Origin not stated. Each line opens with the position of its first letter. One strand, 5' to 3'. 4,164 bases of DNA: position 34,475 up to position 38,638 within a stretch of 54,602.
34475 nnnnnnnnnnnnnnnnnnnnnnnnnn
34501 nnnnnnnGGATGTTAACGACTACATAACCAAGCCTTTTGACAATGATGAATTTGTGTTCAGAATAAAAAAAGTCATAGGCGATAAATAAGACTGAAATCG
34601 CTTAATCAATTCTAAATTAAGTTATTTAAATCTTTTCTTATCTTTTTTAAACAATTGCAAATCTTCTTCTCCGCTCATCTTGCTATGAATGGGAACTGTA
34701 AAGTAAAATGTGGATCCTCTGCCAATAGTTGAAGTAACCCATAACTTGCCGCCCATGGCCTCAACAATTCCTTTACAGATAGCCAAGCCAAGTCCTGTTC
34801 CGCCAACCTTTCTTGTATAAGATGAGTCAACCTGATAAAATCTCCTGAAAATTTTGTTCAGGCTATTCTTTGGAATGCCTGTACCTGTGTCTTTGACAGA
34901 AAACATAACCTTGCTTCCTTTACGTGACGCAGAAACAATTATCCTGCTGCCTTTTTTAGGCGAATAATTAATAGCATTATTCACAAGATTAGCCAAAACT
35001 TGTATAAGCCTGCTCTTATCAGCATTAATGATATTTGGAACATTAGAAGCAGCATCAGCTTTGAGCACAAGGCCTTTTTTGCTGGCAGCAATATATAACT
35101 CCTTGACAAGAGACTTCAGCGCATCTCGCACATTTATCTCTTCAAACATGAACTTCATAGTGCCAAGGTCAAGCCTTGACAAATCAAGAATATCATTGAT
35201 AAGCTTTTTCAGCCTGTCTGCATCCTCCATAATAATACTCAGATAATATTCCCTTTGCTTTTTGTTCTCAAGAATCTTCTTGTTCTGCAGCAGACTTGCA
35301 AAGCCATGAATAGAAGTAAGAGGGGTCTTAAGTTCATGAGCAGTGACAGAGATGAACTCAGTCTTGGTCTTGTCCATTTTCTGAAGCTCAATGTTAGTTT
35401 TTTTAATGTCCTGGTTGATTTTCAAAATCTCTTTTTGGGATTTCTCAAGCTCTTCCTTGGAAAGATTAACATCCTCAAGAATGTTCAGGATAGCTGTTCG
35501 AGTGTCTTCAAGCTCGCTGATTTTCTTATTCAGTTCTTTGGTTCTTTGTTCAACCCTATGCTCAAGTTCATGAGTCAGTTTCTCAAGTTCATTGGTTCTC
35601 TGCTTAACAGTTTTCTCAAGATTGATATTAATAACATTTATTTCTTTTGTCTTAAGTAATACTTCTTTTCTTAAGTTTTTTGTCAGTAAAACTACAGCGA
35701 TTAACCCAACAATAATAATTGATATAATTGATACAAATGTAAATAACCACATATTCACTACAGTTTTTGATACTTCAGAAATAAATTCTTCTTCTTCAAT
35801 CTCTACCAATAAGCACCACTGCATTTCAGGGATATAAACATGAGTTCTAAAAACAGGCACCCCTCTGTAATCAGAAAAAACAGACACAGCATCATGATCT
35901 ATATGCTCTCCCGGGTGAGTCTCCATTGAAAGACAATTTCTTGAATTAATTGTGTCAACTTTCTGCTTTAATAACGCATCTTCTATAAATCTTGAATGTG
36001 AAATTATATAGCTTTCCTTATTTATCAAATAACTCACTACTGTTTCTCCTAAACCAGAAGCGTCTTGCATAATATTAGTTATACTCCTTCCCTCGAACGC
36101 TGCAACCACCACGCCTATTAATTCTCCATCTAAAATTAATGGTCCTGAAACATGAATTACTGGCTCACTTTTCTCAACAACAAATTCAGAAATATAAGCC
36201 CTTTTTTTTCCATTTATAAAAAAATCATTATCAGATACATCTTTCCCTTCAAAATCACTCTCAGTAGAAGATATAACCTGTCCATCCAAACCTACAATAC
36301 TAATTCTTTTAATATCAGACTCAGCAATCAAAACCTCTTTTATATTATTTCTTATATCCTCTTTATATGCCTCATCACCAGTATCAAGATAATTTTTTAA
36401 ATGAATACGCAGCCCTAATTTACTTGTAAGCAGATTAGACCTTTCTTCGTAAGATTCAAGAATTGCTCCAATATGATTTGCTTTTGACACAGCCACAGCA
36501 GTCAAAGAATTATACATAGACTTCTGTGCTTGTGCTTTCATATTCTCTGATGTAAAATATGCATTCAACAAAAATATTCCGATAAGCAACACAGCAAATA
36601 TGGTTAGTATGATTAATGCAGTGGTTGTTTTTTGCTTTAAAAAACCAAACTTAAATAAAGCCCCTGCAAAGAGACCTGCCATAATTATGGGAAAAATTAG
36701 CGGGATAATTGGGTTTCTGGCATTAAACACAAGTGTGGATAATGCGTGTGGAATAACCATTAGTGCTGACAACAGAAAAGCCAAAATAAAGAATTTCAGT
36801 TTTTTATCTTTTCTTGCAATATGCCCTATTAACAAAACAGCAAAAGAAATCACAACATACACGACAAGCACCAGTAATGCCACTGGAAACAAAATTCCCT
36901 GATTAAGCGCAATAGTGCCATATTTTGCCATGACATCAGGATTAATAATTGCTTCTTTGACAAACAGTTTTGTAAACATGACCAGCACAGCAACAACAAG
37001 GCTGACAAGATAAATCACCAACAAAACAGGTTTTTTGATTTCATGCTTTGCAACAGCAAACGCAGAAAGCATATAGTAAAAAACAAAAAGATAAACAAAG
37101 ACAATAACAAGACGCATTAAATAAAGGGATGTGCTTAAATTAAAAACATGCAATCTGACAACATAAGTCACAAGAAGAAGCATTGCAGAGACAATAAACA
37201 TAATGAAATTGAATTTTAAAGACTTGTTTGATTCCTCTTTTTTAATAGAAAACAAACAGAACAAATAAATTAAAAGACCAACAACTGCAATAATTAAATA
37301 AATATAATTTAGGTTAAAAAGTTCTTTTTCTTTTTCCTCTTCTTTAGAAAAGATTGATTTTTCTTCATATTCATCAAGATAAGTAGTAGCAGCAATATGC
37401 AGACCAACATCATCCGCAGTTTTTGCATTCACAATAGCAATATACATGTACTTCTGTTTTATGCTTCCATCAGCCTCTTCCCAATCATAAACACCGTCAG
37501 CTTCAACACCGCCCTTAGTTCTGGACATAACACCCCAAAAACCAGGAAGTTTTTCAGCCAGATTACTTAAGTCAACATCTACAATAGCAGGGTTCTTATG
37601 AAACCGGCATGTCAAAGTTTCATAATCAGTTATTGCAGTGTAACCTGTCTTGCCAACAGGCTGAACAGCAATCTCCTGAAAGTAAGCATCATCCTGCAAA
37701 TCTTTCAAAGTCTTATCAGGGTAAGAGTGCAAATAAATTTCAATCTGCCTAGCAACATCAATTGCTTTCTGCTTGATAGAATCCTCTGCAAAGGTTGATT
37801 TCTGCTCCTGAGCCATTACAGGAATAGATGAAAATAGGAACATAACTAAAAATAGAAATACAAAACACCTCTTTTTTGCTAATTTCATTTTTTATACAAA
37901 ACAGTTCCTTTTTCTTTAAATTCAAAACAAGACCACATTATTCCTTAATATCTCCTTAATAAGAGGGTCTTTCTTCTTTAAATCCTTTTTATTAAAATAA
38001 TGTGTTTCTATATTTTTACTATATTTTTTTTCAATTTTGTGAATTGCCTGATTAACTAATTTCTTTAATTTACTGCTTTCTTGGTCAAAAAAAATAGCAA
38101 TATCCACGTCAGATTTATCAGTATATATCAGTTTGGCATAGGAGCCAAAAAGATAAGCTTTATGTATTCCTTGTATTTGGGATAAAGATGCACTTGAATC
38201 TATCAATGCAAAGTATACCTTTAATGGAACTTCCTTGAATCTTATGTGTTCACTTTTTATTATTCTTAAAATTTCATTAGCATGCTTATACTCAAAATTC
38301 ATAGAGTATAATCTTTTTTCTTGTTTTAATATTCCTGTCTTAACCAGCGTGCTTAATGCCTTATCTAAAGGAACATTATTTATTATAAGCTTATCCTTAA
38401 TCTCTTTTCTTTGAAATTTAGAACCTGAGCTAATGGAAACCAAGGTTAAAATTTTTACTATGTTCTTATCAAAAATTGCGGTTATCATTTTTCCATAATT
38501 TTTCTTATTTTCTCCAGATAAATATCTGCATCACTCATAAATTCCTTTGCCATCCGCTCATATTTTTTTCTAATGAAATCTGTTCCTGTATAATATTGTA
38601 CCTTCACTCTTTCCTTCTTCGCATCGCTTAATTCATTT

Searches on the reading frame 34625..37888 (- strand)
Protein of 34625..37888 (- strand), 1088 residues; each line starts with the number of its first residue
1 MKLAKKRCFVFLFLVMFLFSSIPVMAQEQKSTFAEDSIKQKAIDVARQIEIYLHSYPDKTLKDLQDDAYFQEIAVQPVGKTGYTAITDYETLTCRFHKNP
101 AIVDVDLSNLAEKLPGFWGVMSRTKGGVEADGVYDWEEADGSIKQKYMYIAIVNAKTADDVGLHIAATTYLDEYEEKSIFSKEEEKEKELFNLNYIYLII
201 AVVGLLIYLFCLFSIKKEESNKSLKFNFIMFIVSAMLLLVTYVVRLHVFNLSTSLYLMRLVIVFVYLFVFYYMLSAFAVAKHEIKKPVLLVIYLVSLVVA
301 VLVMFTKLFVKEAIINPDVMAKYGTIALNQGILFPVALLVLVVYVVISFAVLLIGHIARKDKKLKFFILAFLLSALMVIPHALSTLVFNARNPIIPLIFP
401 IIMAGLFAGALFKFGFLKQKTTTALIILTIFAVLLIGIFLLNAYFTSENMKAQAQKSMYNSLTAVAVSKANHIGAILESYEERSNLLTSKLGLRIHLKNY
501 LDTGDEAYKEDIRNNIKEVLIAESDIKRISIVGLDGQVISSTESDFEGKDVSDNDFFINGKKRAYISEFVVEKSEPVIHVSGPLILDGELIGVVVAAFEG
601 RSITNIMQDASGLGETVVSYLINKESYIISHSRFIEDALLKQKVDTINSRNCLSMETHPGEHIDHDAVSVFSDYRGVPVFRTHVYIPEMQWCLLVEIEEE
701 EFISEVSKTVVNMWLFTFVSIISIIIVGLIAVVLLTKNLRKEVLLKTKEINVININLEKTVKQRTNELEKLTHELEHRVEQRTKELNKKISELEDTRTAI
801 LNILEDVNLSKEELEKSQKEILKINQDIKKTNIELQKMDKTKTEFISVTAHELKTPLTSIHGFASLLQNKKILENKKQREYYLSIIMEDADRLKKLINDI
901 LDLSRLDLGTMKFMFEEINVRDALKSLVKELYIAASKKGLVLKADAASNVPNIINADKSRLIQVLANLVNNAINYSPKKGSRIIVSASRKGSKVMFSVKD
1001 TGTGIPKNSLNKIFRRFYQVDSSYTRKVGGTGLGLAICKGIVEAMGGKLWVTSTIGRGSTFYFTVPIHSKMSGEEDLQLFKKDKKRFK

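Call 51: search_protein_families(library=pfam, proteins=[window:34625-37888:-], max_evalue=0.01)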
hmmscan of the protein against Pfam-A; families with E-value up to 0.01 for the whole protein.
window:34625-37888:- (1088 aa): 6 families
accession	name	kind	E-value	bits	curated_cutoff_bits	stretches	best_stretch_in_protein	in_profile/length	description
PF02518.31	HATPase_c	-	5e-32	111.1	26.4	1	957-1067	2-109/111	Histidine kinase-, DNA gyrase B-, and HSP90-like ATPase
PF00512.31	HisKA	-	2.6e-19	69.5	26.9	1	842-908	2-65/66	His Kinase A (phospho-acceptor) domain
PF02743.24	dCache_1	-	2.3e-14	53.9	45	1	460-635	9-184/240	Cache domain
PF16927.11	HisKA_7TM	-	0.0004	20.7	28.6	1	199-420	4-218/224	N-terminal 7TM region of histidine kinase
PF14827.12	dCache_3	-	0.0011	19.1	25.7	1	457-626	3-167/239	Double sensory domain of two-component sensor kinase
PF13589.12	HATPase_c_3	-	0.0017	18.8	25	1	963-1036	5-78/137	Histidine kinase-, DNA gyrase B-, and HSP90-like ATPase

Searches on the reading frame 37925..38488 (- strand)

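Call 87: search_protein_families(library=pfam, proteins=[window:37925-38488:-], max_evalue=0.001)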
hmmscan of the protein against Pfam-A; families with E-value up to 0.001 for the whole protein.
window:37925-38488:- (188 aa): 3 families
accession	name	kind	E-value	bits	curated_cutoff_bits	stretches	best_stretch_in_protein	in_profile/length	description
PF18765.7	Polbeta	-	9.8e-11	42.1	26.9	1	103-188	8-88/93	Polymerase beta, Nucleotidyltransferase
PF01909.29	NTP_transf_2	-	2e-09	38.2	21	1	102-180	8-85/93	Nucleotidyltransferase domain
PF22600.2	MTPAP-like_central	-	8.5e-06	26.3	27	1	101-163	32-91/139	Poly(A) RNA polymerase, mitochondrial-like, central palm domain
